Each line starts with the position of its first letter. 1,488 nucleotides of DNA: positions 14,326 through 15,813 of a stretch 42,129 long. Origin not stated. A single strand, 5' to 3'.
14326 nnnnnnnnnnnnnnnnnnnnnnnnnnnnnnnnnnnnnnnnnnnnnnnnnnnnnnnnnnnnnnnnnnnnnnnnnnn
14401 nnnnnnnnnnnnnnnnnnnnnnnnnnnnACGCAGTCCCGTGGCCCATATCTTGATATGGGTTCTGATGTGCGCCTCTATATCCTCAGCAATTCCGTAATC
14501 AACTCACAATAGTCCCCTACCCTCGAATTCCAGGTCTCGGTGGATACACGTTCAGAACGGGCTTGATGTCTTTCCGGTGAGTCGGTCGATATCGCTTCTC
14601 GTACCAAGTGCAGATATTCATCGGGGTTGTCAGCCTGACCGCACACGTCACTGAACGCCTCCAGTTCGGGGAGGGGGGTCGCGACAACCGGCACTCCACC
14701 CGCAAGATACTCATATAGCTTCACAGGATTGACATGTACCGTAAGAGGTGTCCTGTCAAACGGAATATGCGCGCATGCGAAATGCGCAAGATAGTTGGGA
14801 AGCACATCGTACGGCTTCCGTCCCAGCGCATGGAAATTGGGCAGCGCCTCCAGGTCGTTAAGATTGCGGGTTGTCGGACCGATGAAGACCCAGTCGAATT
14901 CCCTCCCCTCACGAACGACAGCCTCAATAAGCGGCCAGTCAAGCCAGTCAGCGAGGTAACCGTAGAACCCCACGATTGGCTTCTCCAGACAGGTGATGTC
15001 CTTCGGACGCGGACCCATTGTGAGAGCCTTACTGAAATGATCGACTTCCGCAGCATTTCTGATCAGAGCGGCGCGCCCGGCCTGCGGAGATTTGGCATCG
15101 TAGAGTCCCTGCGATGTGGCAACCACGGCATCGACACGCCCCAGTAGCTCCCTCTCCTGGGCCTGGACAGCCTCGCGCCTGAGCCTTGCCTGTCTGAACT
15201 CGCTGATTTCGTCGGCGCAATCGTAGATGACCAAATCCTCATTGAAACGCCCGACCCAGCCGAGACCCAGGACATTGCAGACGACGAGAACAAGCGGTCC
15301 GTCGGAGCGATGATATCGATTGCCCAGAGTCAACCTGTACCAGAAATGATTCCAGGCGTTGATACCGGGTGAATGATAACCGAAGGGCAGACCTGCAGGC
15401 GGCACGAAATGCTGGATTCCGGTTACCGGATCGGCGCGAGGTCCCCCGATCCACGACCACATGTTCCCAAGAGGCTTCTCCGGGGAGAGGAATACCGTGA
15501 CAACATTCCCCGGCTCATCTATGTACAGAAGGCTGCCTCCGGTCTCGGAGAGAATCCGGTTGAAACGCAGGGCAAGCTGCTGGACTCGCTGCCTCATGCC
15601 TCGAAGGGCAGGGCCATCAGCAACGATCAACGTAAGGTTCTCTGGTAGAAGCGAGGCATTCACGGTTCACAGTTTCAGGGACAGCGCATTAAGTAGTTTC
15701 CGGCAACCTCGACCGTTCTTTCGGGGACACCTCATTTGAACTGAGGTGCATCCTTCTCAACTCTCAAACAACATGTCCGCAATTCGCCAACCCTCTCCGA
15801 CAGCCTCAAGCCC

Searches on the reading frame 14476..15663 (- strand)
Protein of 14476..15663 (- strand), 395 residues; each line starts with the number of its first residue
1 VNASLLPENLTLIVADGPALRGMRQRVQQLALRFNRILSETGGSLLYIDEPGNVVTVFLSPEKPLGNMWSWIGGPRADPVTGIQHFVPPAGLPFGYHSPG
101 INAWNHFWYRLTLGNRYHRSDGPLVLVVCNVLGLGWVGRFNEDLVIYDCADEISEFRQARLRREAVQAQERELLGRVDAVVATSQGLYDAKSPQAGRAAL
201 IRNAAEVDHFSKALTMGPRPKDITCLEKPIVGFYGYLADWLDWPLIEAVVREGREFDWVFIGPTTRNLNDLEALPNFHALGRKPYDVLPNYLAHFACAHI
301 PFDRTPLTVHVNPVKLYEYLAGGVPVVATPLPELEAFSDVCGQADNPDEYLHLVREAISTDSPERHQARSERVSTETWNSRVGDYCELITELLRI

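Call 6: search_protein_families(library=pfam, proteins=[window:14476-15663:-], max_evalue=0.01)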
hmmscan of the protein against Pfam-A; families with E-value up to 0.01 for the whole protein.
window:14476-15663:- (395 aa): 1 family
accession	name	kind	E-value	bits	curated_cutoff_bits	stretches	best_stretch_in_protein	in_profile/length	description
PF13692.12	Glyco_trans_1_4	-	5e-05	24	27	1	241-333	17-110/142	Glycosyl transferases group 1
